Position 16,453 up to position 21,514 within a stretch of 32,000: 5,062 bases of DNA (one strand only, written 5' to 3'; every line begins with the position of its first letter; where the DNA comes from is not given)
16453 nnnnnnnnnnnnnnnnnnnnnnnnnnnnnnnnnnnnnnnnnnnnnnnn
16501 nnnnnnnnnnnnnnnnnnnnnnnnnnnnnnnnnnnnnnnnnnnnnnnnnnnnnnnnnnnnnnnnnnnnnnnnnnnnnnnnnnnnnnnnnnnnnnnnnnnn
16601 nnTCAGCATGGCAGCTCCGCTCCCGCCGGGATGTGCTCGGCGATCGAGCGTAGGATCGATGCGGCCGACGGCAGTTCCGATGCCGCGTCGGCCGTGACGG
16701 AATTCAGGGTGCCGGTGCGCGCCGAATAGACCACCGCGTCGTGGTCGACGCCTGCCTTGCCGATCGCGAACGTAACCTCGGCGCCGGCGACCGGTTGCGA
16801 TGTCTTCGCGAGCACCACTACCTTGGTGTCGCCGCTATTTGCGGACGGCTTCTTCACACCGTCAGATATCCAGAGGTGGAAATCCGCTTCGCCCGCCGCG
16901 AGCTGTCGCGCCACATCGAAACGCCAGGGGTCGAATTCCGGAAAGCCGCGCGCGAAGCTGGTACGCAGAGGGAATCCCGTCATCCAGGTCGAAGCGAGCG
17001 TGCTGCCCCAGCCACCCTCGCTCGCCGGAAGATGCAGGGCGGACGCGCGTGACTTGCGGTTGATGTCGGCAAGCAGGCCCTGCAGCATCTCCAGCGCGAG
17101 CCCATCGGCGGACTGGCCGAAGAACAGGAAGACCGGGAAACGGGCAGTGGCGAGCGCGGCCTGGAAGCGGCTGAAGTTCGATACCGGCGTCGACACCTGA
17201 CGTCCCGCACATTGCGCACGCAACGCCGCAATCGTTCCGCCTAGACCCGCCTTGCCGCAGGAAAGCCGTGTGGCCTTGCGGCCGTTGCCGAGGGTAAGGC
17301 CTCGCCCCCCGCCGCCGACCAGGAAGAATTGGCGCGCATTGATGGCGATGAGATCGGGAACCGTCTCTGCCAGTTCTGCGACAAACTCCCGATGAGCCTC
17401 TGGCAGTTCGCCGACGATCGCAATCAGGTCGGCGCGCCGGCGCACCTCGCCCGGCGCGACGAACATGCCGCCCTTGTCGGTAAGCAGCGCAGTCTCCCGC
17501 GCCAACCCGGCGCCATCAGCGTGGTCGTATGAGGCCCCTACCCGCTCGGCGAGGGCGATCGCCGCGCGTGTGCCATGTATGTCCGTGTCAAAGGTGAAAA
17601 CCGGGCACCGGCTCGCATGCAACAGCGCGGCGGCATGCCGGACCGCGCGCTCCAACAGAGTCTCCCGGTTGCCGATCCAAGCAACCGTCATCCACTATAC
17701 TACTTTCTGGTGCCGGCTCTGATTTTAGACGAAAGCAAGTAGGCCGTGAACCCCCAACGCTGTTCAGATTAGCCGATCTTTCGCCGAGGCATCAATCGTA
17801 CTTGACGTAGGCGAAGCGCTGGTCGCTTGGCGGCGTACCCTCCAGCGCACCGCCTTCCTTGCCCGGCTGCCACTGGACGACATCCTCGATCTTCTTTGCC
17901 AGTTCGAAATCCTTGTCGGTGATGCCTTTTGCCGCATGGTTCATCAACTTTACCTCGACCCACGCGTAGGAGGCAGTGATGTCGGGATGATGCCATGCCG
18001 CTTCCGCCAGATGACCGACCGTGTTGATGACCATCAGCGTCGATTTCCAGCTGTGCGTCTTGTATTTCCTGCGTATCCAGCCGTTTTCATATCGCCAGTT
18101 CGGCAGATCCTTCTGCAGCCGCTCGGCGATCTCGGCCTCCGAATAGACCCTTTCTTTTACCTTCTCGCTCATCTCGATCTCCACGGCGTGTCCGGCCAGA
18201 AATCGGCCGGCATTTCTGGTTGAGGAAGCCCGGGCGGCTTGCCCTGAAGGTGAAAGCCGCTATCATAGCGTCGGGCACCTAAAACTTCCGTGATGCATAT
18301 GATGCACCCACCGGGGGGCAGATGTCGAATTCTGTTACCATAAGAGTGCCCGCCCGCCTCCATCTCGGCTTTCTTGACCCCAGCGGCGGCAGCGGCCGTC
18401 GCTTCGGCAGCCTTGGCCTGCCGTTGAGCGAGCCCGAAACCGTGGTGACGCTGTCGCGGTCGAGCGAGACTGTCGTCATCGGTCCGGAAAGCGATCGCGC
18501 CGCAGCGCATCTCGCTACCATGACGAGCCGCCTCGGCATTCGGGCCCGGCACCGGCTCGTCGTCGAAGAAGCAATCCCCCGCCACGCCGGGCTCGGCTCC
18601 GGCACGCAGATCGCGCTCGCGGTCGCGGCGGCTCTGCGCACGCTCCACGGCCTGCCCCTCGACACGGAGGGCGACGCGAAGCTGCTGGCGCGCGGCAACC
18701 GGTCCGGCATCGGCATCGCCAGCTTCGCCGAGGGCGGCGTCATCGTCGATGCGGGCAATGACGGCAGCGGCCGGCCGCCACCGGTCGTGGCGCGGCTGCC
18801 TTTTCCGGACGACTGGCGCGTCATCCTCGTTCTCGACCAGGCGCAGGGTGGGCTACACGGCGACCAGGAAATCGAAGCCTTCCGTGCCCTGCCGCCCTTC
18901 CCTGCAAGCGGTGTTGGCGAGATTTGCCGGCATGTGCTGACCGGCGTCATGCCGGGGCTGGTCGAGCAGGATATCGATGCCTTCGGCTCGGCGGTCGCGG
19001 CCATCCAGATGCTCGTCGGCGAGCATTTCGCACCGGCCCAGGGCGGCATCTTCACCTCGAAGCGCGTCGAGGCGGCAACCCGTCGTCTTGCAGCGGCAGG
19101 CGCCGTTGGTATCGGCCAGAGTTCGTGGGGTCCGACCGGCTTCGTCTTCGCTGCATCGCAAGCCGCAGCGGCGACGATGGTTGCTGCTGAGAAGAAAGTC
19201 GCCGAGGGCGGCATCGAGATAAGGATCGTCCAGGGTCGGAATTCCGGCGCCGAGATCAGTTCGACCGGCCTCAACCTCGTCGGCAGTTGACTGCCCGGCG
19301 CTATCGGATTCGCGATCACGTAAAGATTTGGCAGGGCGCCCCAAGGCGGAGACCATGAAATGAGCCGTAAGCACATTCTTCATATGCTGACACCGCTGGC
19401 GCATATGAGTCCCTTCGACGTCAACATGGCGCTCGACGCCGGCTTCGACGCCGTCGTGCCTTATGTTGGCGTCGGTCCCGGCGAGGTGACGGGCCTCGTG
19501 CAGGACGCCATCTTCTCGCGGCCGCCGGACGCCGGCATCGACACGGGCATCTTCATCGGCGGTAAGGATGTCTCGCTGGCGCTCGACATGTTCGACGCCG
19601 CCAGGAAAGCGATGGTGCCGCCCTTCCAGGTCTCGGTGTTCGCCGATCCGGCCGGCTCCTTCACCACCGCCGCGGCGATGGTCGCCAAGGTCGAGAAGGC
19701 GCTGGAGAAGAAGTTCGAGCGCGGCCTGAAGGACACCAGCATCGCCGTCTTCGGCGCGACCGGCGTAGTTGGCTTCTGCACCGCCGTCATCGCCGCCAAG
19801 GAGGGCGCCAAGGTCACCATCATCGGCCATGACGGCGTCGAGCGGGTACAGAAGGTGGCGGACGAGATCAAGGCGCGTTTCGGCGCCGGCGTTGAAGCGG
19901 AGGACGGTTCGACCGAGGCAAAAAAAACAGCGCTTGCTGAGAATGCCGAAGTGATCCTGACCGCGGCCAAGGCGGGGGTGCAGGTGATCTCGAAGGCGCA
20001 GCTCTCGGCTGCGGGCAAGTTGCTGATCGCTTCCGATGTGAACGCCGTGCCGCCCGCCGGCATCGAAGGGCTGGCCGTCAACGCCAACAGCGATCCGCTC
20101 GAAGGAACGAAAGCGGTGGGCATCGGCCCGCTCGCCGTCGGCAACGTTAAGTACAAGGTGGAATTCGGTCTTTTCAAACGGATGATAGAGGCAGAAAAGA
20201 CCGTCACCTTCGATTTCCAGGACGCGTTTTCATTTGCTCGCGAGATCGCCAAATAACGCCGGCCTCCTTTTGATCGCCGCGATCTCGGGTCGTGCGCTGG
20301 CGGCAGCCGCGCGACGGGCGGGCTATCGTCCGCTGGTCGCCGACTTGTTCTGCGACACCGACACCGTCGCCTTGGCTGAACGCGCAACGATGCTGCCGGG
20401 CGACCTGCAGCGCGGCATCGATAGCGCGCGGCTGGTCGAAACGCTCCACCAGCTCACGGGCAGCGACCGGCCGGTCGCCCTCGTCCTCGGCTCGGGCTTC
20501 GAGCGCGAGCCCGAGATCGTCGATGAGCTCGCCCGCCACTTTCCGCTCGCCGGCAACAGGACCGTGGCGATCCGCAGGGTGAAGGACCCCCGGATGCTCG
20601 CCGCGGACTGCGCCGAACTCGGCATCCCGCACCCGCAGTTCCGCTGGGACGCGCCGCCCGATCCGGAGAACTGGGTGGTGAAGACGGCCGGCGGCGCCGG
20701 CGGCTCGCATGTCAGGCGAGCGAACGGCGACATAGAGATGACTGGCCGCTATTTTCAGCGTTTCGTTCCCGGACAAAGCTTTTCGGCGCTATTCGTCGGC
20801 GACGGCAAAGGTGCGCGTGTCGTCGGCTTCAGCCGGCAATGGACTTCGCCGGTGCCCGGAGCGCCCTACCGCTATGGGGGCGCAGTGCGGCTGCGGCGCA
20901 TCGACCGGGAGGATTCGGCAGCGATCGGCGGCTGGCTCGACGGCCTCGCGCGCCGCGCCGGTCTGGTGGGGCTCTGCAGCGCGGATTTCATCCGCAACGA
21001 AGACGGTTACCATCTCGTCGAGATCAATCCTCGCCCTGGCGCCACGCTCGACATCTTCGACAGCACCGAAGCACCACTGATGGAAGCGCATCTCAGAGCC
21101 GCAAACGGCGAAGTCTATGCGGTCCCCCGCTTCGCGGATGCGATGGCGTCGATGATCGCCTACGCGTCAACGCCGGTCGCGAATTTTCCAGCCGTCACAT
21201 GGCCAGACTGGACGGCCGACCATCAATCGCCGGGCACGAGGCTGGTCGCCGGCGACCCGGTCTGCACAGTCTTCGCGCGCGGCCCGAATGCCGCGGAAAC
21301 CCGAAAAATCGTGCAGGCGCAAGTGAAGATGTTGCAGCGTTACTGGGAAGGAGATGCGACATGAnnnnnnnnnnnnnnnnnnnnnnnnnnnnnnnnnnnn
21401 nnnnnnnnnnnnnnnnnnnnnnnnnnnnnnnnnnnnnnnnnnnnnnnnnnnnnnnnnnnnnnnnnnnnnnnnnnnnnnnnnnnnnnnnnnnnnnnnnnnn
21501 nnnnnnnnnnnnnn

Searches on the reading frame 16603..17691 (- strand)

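Call 7: search_protein_families(library=ncbifam, proteins=[window:16603-17691:-], max_evalue=0.00001)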
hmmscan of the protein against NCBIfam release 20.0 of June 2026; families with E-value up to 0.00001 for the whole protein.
window:16603-17691:- (362 aa): 1 family
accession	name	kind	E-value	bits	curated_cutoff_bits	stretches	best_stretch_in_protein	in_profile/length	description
TIGR03129.1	one_C_dehyd_B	equivalog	3.1e-26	91.9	327.8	2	154-353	206-420/421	formylmethanofuran dehydrogenase subunit B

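Call 10: search_protein_families(library=pfam, proteins=[window:16603-17691:-], max_evalue=0.001)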
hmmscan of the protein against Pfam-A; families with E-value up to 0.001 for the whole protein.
window:16603-17691:- (362 aa): 0 families

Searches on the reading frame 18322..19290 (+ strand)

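Call 7: search_protein_families(library=ncbifam, proteins=[window:18322-19290:+], max_evalue=0.00001)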
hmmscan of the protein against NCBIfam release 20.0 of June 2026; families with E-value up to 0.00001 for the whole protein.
window:18322-19290:+ (322 aa): 3 families
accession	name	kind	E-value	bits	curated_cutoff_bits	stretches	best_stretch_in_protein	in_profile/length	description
NF040726.1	BetaRFA-P_synth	equivalog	1e-53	182.6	328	1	6-312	2-327/327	beta-ribofuranosylaminobenzene 5'-phosphate synthase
TIGR00144.1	beta_RFAP_syn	subfamily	8.6e-50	169.8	113.5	1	6-312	2-323/325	beta-ribofuranosylaminobenzene 5'-phosphate synthase family protein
NF002288.1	PRK01212.1-4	equivalog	1.5e-06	27.5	194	0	45-117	45-117/303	homoserine kinase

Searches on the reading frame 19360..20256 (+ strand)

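Call 7: search_protein_families(library=ncbifam, proteins=[window:19360-20256:+], max_evalue=0.00001)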
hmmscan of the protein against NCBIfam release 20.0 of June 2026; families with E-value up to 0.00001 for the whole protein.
window:19360-20256:+ (298 aa): 0 families

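Call 10: search_protein_families(library=pfam, proteins=[window:19360-20256:+], max_evalue=0.001)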
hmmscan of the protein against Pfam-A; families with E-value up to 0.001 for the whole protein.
window:19360-20256:+ (298 aa): 1 family
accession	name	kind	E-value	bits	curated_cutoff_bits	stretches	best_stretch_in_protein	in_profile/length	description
PF09176.16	Mpt_N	-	3.4e-35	120.5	27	1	18-98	1-81/81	Methylene-tetrahydromethanopterin dehydrogenase, N-terminal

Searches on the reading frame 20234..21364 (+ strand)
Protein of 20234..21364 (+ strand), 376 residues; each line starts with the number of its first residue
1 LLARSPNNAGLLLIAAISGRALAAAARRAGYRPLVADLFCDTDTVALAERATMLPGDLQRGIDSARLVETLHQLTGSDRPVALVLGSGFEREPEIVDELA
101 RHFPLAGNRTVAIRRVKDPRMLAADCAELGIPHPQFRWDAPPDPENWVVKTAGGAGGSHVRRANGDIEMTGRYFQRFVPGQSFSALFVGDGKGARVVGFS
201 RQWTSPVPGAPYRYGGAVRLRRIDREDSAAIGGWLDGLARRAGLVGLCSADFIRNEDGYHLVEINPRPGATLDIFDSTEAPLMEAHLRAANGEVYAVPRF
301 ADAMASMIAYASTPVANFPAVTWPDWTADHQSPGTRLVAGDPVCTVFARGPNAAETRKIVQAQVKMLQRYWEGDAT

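Call 7: search_protein_families(library=ncbifam, proteins=[window:20234-21364:+], max_evalue=0.00001)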
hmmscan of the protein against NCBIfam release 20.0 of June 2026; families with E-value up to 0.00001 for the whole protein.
window:20234-21364:+ (376 aa): 0 families

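Call 10: search_protein_families(library=pfam, proteins=[window:20234-21364:+], max_evalue=0.001)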
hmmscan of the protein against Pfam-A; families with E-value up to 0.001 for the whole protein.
window:20234-21364:+ (376 aa): 1 family
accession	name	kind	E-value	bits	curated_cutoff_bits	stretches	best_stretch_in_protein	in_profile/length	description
PF02655.19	ATP-grasp_3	-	1.3e-14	55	23.2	1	141-271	28-160/160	ATP-grasp domain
